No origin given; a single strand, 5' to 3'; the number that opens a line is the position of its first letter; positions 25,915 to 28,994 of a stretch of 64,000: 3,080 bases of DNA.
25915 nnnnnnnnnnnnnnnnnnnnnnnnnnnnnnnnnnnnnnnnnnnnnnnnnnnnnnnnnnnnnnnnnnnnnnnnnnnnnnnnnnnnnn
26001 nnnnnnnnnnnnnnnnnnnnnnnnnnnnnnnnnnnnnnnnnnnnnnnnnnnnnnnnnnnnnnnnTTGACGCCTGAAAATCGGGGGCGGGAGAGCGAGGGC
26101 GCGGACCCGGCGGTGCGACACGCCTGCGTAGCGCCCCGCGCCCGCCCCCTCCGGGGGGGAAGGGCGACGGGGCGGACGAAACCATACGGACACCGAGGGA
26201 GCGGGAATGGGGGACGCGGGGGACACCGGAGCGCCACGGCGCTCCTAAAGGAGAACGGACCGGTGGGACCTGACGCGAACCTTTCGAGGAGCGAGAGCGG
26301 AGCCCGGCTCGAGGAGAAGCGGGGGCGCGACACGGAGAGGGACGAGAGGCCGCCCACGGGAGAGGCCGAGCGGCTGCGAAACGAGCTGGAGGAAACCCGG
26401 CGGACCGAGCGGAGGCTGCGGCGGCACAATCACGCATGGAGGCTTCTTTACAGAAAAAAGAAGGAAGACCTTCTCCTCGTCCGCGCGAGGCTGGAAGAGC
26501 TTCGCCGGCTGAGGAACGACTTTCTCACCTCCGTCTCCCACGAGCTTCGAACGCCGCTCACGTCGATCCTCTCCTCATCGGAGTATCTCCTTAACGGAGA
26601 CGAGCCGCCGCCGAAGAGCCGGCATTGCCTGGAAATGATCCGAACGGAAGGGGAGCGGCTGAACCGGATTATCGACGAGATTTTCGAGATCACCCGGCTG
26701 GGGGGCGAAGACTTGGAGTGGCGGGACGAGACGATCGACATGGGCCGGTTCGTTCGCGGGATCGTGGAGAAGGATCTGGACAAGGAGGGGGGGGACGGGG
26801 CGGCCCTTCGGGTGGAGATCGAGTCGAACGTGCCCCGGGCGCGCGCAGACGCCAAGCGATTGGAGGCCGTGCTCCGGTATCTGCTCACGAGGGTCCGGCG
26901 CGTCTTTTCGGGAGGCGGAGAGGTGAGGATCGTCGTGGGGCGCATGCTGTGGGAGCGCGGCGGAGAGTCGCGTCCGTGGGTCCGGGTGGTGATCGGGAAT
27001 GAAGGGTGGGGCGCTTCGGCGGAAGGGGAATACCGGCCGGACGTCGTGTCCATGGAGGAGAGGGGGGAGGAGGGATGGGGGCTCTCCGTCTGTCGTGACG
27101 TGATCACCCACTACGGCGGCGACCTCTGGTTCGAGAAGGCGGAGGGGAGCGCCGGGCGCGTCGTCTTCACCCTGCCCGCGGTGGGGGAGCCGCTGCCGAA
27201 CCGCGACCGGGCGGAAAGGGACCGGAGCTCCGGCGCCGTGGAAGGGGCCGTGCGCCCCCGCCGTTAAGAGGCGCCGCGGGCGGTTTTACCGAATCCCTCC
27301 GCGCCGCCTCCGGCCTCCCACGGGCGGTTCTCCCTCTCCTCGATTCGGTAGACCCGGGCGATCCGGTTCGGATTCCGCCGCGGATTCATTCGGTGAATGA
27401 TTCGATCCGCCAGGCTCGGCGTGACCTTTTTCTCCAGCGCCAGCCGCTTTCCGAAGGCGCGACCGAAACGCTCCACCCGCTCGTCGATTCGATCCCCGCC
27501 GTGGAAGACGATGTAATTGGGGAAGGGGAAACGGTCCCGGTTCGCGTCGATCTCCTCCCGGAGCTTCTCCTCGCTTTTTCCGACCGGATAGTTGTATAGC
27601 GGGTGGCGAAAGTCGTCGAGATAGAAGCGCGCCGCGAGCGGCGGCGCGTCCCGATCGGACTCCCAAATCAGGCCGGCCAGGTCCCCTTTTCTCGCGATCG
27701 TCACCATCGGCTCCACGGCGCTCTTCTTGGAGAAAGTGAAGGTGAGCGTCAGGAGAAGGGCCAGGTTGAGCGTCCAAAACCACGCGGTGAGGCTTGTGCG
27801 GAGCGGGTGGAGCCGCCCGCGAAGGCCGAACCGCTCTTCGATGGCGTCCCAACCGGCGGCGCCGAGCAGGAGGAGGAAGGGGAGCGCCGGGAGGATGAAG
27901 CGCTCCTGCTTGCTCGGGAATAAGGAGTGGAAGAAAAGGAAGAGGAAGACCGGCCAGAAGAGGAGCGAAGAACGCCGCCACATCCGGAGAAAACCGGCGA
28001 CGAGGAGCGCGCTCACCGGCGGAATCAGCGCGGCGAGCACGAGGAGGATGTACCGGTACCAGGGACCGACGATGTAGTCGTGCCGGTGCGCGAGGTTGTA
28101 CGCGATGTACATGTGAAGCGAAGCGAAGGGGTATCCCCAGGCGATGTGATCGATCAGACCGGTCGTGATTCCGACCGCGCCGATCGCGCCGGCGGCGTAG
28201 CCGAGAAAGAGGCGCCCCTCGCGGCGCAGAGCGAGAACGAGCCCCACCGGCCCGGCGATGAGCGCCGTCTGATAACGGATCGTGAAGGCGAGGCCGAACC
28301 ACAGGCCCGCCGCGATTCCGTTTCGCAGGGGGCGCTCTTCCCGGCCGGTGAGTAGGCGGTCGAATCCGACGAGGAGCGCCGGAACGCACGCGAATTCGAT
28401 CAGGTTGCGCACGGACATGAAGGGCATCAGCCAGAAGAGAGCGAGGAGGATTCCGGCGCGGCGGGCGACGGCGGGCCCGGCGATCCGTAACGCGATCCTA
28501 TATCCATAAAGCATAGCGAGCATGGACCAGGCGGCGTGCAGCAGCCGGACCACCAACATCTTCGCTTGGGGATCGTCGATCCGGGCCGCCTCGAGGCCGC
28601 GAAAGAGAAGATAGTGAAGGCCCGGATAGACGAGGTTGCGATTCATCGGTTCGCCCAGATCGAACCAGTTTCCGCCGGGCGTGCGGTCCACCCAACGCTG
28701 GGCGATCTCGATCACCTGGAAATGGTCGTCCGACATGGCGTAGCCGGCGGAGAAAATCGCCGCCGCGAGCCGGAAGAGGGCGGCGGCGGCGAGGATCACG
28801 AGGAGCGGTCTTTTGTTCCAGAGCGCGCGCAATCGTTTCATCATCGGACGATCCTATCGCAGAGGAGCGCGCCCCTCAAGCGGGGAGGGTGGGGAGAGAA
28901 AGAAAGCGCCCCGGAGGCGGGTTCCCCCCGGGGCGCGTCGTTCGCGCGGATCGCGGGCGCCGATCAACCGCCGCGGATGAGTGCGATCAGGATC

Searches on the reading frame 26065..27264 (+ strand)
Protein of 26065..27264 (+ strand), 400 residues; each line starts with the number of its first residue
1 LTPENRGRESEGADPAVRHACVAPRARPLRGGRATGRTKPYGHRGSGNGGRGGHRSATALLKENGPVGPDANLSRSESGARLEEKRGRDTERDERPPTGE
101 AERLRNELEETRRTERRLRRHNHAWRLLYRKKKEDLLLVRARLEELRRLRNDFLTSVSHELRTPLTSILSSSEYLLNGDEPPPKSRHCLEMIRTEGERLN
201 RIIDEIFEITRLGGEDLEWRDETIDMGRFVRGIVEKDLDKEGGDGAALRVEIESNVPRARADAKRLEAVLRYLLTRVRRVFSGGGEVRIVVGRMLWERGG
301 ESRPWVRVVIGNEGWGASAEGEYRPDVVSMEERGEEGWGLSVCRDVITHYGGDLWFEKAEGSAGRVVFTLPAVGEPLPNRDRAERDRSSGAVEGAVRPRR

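Call 33: search_protein_families(library=pfam, proteins=[window:26065-27264:+], max_evalue=0.01)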
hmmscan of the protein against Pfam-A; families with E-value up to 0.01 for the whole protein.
window:26065-27264:+ (400 aa): 2 families
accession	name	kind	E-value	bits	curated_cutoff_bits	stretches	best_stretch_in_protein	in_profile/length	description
PF00512.31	HisKA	-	4.6e-17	62.3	26.9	1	150-213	2-64/66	His Kinase A (phospho-acceptor) domain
PF02518.31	HATPase_c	-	1.2e-06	29.4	26.4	1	262-372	2-109/111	Histidine kinase-, DNA gyrase B-, and HSP90-like ATPase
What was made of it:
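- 26065..27267 (+): histidine kinase (HisKA + HATPase_c). The start codon was not determined. Call 33.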

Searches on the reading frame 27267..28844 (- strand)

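Call 33: search_protein_families(library=pfam, proteins=[window:27267-28844:-], max_evalue=0.01)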
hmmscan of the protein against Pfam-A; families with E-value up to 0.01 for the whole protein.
window:27267-28844:- (526 aa): 3 families
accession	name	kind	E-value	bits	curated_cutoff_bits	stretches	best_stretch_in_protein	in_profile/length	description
PF03901.23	Glyco_transf_22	-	3.8e-27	96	23.8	1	18-371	3-364/414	Alg9-like mannosyltransferase family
PF13231.12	PMT_2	-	7.1e-09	36.5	26.1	1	95-213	20-138/160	Dolichyl-phosphate-mannose-protein mannosyltransferase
PF23844.1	NCTSP_N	-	0.004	16.8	27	1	354-414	6-67/191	Non-contractile tail sheath N-terminal domain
